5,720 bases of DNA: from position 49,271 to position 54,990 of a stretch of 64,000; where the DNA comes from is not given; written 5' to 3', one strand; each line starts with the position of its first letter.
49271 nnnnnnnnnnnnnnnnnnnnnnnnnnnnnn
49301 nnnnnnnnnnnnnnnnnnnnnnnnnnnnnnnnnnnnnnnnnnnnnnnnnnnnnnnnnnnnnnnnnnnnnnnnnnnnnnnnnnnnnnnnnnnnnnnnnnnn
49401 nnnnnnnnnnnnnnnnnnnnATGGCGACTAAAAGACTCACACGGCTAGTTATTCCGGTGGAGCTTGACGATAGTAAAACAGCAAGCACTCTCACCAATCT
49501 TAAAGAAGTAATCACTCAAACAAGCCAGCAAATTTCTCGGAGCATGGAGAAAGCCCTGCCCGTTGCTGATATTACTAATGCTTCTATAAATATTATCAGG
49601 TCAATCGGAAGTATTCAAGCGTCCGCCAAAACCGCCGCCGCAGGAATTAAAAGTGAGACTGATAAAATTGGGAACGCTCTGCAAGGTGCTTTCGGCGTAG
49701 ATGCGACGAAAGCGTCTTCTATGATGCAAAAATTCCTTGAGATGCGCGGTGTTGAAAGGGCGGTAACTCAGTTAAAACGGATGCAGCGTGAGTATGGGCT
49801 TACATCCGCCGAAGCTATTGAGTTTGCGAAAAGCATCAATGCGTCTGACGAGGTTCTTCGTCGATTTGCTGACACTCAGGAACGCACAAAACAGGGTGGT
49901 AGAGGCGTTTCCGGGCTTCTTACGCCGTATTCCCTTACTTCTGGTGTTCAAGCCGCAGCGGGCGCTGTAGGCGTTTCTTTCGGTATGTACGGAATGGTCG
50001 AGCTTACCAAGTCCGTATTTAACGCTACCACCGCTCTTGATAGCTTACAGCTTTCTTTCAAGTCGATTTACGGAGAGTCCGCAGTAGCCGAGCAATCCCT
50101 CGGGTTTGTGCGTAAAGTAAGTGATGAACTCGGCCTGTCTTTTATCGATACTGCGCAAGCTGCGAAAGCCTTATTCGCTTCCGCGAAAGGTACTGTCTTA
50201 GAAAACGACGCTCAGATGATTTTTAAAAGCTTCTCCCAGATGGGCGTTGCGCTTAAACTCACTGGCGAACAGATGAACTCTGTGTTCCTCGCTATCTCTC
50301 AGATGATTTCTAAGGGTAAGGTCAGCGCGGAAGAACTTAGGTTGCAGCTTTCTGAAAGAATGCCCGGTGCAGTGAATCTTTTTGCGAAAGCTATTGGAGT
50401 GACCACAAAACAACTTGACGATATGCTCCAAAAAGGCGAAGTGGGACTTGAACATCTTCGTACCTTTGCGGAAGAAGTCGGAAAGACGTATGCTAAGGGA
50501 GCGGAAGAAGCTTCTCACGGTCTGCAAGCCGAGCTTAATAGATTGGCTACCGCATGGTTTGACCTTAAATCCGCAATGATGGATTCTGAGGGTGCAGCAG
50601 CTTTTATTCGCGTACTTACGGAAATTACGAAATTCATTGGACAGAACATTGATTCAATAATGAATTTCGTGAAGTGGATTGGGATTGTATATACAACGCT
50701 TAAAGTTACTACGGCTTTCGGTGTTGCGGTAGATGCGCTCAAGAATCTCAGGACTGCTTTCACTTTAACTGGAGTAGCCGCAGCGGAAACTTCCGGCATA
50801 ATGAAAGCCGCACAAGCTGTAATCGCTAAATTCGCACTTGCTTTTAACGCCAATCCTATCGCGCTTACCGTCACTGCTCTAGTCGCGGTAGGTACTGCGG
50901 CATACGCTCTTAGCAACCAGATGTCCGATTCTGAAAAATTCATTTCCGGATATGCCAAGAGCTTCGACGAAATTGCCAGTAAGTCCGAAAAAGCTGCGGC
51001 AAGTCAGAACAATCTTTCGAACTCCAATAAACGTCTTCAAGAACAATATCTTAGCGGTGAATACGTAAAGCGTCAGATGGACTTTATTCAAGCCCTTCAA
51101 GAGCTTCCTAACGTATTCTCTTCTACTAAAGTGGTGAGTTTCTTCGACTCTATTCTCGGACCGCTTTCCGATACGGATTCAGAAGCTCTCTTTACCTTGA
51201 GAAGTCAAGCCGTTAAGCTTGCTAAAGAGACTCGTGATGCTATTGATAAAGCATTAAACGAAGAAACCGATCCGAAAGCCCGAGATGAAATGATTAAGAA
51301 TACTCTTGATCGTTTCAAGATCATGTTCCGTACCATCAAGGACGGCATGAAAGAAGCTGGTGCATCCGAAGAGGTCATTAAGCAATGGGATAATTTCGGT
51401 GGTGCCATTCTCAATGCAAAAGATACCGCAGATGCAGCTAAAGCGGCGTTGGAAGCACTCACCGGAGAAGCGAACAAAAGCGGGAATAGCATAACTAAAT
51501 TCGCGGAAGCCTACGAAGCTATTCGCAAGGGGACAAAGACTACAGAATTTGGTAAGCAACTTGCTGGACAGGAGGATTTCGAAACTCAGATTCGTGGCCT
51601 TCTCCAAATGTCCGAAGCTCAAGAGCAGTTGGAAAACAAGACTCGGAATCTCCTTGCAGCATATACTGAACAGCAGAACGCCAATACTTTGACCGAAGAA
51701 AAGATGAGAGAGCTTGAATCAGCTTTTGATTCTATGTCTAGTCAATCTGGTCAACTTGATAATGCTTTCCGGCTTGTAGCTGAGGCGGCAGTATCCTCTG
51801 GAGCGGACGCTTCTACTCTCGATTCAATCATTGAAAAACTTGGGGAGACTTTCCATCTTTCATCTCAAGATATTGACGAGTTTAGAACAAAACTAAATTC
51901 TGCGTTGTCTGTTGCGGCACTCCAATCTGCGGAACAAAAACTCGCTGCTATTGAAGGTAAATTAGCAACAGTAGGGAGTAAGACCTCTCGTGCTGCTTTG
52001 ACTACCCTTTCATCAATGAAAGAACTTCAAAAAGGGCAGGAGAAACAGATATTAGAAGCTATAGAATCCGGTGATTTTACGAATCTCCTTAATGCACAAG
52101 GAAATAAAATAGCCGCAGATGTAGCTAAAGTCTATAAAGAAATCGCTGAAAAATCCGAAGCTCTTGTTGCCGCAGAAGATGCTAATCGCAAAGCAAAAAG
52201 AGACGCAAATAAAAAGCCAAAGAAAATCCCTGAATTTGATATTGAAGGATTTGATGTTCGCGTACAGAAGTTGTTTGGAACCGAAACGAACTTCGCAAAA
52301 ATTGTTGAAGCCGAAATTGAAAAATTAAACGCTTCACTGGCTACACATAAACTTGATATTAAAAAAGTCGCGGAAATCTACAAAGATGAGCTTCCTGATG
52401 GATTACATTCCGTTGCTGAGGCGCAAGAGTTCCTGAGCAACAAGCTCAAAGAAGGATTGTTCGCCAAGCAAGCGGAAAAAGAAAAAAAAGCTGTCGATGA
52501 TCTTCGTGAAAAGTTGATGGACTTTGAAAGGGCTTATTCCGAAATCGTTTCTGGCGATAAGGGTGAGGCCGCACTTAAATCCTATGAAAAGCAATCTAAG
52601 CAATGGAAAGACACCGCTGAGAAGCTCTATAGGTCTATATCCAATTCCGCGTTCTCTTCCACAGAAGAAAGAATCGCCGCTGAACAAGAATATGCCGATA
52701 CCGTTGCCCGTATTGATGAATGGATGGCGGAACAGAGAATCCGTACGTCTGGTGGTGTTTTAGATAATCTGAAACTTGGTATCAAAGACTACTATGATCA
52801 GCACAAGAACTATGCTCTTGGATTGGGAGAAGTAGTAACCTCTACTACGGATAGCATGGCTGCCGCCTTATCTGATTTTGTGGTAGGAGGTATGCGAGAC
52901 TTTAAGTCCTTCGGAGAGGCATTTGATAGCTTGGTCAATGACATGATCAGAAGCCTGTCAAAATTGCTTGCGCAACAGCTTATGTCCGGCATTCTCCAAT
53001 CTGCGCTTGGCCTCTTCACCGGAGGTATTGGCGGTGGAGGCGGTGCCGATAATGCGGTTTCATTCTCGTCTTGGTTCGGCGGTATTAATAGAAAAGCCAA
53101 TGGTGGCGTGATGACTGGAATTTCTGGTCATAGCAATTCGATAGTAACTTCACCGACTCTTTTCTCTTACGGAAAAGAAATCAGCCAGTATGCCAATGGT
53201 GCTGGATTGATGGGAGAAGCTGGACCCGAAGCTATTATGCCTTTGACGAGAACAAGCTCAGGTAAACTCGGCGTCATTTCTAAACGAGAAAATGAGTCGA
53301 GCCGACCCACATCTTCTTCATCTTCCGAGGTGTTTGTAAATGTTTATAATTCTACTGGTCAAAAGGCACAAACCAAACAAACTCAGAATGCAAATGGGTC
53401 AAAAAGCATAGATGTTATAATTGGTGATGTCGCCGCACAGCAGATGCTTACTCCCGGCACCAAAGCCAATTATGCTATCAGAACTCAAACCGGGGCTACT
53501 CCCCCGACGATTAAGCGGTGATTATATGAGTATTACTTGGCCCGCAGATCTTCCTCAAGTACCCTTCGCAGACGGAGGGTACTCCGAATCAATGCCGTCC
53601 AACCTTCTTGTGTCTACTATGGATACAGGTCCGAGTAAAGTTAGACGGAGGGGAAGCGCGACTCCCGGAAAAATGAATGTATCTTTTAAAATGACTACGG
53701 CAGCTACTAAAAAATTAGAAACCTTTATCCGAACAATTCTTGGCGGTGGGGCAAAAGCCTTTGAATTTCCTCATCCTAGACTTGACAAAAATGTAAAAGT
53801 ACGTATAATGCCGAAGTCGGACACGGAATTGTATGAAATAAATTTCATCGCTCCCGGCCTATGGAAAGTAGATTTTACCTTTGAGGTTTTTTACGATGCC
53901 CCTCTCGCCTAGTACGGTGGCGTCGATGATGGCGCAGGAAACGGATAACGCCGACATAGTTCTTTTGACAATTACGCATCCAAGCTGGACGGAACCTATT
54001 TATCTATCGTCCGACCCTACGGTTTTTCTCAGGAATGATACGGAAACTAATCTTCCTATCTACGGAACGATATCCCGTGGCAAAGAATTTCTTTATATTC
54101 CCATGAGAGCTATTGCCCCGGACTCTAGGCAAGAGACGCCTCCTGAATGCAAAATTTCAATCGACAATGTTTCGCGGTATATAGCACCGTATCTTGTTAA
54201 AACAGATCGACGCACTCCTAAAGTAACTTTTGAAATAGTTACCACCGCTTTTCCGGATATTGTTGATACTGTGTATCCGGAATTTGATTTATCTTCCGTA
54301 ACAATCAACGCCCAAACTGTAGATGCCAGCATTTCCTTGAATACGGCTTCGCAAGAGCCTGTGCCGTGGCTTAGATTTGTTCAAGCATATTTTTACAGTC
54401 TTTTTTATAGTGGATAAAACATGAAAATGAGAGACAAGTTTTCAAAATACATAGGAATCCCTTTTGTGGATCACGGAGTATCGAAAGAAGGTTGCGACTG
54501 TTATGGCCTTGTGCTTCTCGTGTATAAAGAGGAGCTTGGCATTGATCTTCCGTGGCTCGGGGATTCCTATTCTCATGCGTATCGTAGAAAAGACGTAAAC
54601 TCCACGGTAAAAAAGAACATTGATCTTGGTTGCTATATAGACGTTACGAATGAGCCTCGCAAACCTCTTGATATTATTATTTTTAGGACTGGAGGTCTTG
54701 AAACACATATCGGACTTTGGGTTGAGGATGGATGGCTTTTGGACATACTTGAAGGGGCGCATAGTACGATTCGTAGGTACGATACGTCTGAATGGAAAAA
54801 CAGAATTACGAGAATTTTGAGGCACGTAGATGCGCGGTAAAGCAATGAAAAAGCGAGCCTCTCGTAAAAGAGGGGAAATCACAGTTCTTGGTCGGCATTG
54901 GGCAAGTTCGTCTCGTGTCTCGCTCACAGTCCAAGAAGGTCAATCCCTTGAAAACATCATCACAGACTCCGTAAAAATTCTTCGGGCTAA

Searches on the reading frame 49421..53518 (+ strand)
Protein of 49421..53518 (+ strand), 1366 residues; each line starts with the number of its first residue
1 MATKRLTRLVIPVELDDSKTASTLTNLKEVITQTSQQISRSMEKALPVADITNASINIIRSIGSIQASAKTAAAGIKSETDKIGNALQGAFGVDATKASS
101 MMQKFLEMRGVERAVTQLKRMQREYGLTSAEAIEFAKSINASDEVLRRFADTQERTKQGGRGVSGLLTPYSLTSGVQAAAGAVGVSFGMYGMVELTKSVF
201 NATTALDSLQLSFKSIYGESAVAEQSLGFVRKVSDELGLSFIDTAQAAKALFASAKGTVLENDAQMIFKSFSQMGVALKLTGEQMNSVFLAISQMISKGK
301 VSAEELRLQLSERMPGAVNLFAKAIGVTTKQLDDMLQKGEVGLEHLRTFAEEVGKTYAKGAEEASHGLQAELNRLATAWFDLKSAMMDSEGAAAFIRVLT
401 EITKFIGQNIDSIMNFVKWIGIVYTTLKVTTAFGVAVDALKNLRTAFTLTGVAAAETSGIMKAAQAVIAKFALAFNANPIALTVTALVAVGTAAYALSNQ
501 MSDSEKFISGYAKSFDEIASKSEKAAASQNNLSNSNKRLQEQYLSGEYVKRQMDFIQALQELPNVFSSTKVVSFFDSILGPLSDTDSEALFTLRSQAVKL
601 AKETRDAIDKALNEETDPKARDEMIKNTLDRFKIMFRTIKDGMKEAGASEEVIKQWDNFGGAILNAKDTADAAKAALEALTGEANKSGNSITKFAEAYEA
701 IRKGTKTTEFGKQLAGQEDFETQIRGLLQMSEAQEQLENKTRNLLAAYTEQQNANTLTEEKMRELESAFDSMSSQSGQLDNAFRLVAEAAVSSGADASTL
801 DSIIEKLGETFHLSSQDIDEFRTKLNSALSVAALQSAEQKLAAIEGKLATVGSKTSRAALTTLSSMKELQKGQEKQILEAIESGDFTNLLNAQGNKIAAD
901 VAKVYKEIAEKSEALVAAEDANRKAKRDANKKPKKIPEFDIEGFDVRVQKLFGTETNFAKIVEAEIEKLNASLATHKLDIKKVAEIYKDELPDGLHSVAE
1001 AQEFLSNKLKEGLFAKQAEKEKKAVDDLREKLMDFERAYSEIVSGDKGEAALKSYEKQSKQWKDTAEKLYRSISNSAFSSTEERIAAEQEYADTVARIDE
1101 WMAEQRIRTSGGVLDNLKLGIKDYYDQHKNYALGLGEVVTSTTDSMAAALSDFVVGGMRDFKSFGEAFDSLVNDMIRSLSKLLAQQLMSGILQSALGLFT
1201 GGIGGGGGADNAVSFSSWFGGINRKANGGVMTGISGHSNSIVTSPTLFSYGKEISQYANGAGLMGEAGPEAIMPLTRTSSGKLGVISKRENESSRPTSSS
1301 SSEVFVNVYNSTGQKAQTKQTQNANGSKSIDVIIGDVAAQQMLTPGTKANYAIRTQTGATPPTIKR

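Call 39: search_dna_similar(query=window:49421-53518:+, collection=phages, mode=protein, max_rows=25, max_evalue=0.00001)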
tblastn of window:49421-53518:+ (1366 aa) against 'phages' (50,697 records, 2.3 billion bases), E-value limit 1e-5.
Records with a match: 1581; places in all: 1584; records where one place covers at least 80% of the query: 0.
Best place of each record, by identity: 60-80% 1; <60% 1580.
By first word of the organism name: Escherichia 456; Pseudomonas 238; Salmonella 190; Klebsiella 123; Vibrio 75; Erwinia 37; Stx1a-converting 35; Enterobacteria 32; Shigella 28; Caulobacter 26; and 57 more.
By host as written in the record: - 207; Escherichia coli 205; Pseudomonas aeruginosa 88; Klebsiella pneumoniae 49; Escherichia coli K-12 MG1655 44; Salmonella enterica 28; Salmonella enterica subsp. enterica serovar Typhimurium 26; Escherichia coli K-12 26; and 397 more.
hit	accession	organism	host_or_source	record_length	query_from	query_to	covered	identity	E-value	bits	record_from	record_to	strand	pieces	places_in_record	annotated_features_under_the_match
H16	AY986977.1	Xanthomonas phage Xp15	-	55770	212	1286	37%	29.1%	4e-17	165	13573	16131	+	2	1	possible phage tail protein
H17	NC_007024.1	Xanthomonas phage Xp15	Xanthomonas campestris pv. pelargonii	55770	212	1286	37%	29.1%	4e-17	165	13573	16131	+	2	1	possible phage tail protein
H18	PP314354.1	Leeuwenhoekiella phage vB_LaeS_Arctus_1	Leeuwenhoekiella aequorea Arc30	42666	116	392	20%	31.7%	4e-25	120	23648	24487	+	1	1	tail length tape measure protein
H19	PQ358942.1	Klebsiella phage Salado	Klebsiella pneumoniae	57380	187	454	20%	32.6%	2e-20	105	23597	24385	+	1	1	tape measure protein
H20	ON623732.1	Klebsiella phage S9a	Klebsiella pneumoniae CU616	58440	187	454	20%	32.6%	3e-20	104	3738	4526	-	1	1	tail length tape measure protein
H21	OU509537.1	Klebsiella pneumoniae phage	not known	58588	188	454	20%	32.2%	2e-20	104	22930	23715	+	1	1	record has no annotation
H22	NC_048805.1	Klebsiella phage Soft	Klebsiella pneumoniae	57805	188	454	20%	32.2%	2e-20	104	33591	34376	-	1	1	tail length tape measure protein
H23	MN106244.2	Klebsiella phage Soft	Klebsiella pneumoniae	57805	188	454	20%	32.2%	2e-20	104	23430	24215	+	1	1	tape measure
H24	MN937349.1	Stenotrophomonas phage vB_SmaS_BUCT548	Stenotrophomonas maltophilia 824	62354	1057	1340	21%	30.1%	4e-7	61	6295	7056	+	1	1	tail tape measure protein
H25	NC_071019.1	Stenotrophomonas phage vB_SmaS_BUCT548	Stenotrophomonas maltophilia 824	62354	1057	1340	21%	30.1%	4e-7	61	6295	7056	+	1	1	tail tape measure protein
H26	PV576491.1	Klebsiella phage vB_Kpn_RAH2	Klebsiella pneumoniae KP26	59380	187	454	20%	31.9%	6e-21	106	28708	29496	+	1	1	tail length tape measure protein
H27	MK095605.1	Pantoea phage vB_PagS_MED16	Pantoea agglomerans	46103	967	1285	23%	26.6%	2e-8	66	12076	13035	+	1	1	tape measure protein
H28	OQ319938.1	Pseudomonas phage 20Sep420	Pseudomonas aeruginosa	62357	1057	1340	21%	29.7%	1e-6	59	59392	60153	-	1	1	tail length tape measure protein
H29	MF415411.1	Klebsiella phage KPN U2874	Klebsiella pneumoniae YMC15/09/U2874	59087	211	454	18%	34.6%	7e-21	106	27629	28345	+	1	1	tape measure protein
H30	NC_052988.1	Klebsiella phage KPN U2874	Klebsiella pneumoniae YMC15/09/U2874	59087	211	454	18%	34.6%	7e-21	106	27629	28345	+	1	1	tail length tape measure protein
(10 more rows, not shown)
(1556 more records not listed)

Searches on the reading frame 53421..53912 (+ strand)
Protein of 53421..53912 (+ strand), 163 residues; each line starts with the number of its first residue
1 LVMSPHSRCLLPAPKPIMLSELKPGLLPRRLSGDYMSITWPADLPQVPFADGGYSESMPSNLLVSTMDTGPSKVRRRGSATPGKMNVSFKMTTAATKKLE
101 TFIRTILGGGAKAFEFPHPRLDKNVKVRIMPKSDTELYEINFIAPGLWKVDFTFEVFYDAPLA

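Call 21: search_protein_families(library=pfam, proteins=[window:53421-53912:+], max_evalue=0.001)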
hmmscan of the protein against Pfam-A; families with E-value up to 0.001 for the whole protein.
window:53421-53912:+ (163 aa): 0 families

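Call 29: search_protein_families(library=phrogs, proteins=[window:53421-53912:+], max_evalue=0.001)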
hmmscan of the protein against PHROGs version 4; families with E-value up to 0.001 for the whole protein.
window:53421-53912:+ (163 aa): 1 family
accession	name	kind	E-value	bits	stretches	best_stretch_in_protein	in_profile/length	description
phrog_384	-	head and packaging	1.6e-14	55.1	1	35-156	127-247/393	virion structural protein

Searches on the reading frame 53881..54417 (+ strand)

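Call 21: search_protein_families(library=pfam, proteins=[window:53881-54417:+], max_evalue=0.001)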
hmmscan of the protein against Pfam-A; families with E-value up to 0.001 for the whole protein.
window:53881-54417:+ (178 aa): 0 families

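Call 29: search_protein_families(library=phrogs, proteins=[window:53881-54417:+], max_evalue=0.001)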
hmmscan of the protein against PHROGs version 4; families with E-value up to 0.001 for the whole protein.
window:53881-54417:+ (178 aa): 1 family
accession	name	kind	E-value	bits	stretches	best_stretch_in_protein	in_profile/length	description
phrog_396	-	tail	3e-14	54.1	1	18-176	11-163/164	minor tail protein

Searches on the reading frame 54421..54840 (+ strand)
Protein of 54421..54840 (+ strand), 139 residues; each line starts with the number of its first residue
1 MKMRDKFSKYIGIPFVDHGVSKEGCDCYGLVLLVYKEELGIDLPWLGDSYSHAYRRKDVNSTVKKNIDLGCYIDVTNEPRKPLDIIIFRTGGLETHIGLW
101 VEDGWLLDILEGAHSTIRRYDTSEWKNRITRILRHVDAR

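Call 21: search_protein_families(library=pfam, proteins=[window:54421-54840:+], max_evalue=0.001)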
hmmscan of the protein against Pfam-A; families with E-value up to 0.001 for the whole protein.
window:54421-54840:+ (139 aa): 1 family
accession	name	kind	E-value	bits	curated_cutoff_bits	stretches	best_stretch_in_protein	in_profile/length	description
PF00877.26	NLPC_P60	-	2.1e-10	41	23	1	14-134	3-105/105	NlpC/P60 family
